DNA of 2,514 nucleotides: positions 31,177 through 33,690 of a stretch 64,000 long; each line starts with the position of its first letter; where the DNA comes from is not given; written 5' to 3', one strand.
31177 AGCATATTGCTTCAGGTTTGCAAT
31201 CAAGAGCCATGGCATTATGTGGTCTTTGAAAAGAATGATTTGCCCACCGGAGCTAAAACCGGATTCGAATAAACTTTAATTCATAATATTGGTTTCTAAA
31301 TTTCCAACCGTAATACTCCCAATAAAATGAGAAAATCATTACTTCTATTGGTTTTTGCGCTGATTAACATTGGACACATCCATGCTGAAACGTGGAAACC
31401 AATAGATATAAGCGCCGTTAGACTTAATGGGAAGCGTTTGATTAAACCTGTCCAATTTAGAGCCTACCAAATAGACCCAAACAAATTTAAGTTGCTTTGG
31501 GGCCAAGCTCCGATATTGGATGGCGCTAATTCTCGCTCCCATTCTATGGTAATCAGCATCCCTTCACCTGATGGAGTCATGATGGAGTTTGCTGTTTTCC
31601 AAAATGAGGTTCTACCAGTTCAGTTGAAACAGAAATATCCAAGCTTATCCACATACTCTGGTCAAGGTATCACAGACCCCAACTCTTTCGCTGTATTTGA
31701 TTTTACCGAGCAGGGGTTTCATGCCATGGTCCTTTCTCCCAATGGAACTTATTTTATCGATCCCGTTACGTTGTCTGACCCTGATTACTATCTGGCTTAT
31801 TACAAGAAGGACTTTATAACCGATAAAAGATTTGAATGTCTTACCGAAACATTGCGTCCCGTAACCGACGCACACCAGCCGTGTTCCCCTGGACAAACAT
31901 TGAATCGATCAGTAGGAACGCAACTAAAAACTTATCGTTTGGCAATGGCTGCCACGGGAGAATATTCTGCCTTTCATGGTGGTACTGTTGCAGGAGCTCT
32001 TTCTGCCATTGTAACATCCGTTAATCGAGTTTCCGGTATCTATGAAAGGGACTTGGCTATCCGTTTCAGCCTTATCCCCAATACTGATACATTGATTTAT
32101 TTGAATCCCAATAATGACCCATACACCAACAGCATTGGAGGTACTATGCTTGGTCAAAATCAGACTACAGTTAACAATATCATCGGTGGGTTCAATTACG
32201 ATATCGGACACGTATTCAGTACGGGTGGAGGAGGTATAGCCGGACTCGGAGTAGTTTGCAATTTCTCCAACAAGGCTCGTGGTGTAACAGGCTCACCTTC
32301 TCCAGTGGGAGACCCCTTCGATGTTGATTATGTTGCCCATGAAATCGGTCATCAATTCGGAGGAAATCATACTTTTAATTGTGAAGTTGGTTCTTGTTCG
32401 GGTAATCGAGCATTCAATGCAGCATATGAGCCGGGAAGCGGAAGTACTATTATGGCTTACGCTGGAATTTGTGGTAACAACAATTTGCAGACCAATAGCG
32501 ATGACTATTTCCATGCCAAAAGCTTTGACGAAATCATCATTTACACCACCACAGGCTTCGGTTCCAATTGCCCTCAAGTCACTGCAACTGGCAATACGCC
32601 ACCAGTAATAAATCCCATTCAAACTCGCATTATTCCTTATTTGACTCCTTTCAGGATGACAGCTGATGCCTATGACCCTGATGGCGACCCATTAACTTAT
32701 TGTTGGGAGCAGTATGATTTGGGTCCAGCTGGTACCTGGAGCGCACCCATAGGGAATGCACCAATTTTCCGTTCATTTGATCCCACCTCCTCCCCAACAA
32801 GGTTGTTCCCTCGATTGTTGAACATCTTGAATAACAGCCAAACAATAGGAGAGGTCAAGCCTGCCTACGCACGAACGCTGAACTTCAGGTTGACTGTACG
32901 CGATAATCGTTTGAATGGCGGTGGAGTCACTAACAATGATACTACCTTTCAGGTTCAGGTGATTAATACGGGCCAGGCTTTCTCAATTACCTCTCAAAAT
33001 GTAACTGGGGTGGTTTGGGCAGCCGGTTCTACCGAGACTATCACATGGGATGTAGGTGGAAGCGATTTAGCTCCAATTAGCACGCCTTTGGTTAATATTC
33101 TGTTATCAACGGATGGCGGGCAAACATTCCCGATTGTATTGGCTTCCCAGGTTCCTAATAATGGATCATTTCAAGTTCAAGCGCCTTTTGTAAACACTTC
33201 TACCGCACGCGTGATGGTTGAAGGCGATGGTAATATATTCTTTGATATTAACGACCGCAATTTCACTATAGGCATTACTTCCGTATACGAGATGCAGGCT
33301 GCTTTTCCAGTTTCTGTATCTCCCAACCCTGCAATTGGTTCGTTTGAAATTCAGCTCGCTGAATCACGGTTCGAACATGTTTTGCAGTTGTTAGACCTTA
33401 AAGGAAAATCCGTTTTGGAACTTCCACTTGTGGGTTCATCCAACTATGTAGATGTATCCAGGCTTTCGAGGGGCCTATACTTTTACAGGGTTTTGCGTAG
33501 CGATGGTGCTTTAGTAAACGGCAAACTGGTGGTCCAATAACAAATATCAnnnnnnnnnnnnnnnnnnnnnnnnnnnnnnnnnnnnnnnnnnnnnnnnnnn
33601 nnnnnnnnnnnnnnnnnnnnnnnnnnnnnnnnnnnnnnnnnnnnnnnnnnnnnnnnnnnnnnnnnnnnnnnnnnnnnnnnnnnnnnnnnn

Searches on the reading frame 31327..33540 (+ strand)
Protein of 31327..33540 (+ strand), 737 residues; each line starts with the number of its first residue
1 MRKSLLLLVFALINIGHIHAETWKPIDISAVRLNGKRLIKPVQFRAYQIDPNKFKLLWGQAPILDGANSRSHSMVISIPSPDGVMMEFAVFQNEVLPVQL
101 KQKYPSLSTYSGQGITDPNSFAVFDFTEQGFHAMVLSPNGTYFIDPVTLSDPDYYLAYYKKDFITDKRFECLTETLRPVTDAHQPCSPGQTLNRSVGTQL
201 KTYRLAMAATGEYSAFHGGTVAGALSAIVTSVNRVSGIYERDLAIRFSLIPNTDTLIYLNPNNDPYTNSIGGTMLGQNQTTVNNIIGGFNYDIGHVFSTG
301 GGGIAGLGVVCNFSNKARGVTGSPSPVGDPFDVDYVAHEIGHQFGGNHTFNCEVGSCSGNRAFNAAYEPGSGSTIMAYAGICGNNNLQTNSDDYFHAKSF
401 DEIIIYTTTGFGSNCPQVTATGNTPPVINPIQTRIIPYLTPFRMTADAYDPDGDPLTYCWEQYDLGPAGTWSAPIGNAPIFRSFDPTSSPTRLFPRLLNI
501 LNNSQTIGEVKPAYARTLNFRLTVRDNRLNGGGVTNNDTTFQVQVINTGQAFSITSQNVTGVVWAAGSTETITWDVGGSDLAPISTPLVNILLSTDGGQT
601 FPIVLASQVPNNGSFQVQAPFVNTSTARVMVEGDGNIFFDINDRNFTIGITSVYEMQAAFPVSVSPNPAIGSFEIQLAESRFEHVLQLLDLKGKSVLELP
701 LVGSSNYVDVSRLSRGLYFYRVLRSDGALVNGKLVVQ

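Call 5: search_protein_families(library=pfam, proteins=[window:31327-33540:+], max_evalue=0.01)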
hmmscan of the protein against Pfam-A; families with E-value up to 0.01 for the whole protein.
window:31327-33540:+ (737 aa): 6 families
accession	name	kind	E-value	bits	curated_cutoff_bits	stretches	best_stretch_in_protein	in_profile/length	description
PF13583.11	Reprolysin_4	-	1.2e-35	123.4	22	1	201-397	3-193/203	Metallo-peptidase family M12B Reprolysin-like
PF13582.12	Reprolysin_3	-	3.9e-27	95.7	22.4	1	226-349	2-123/123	Metallo-peptidase family M12B Reprolysin-like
PF13574.12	Reprolysin_2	-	1e-26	94.4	27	1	225-386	5-180/195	Metallo-peptidase family M12B Reprolysin-like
PF13688.12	Reprolysin_5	-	7.5e-25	88.7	27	1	200-386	2-194/196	Metallo-peptidase family M12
PF18962.6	Por_Secre_tail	-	4.5e-08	33.7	27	1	665-736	2-75/75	Secretion system C-terminal sorting domain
PF10342.15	Kre9_KNH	-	0.003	18.7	24.6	0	561-620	5-62/94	Kre9/KNH-like N-terminal Ig-like domain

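Call 77: find_homologous_proteins(query=window:31327-33537:+, max_evalue=1e-50)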
Query window:31327-33537:+ (737 aa): 7999 proteins with E <= 1e-50 among 8000 candidates; the best 120 are listed.
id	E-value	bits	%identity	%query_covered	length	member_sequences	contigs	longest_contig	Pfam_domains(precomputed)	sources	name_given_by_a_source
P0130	0.0e+0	1669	99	100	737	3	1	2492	PF13582.13,PF13688.13,PF18962.8,PF13574.13,PF13583.12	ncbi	-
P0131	0.0e+0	1515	100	90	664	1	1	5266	PF13582.13,PF13688.13,PF18962.8,PF13574.13,PF13583.12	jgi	-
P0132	0.0e+0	1468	85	100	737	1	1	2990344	PF13582.13,PF13688.13,PF18962.8,PF13574.13,PF13583.12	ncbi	ncbi:MAG: reprolysin-like metallopeptidase [Arcticibacter sp.]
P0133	0.0e+0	1465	86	100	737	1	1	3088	PF13582.13,PF13688.13,PF18962.8,PF13574.13,PF13583.12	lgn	-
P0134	0.0e+0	1456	84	100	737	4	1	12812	PF13582.13,PF13688.13,PF18962.8,PF13574.13,PF13583.12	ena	-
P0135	0.0e+0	1254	74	100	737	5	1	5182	PF13582.13,PF13688.13,PF18962.8,PF13574.13,PF13583.12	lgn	-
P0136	0.0e+0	1250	73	100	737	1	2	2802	PF13582.13,PF13688.13,PF18962.8,PF13574.13,PF13583.12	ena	-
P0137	0.0e+0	1244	73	100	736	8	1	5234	PF13582.13,PF13688.13,PF18962.8,PF13574.13,PF13583.12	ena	-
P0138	0.0e+0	1211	72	98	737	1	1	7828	PF13582.13,PF13688.13,PF18962.8,PF13574.13,PF13583.12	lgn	-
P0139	0.0e+0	1205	71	97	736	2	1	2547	PF13582.13,PF13688.13,PF18962.8,PF13574.13,PF13583.12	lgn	-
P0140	0.0e+0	1199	70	100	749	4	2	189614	PF13582.13,PF13688.13,PF18962.8,PF13574.13,PF13583.12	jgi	jgi:hypothetical protein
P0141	0.0e+0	1190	99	72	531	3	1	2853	PF13582.13,PF13688.13,PF18962.8,PF13574.13,PF13583.12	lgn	-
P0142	0.0e+0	1137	69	97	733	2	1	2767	PF13582.13,PF13688.13,PF13574.13,PF13583.12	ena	-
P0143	0.0e+0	1106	66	99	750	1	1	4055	PF13582.13,PF13688.13,PF18962.8,PF13574.13,PF13583.12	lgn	-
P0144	0.0e+0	1102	65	100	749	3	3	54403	PF13582.13,PF13688.13,PF18962.8,PF13574.13,PF13583.12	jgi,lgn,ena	-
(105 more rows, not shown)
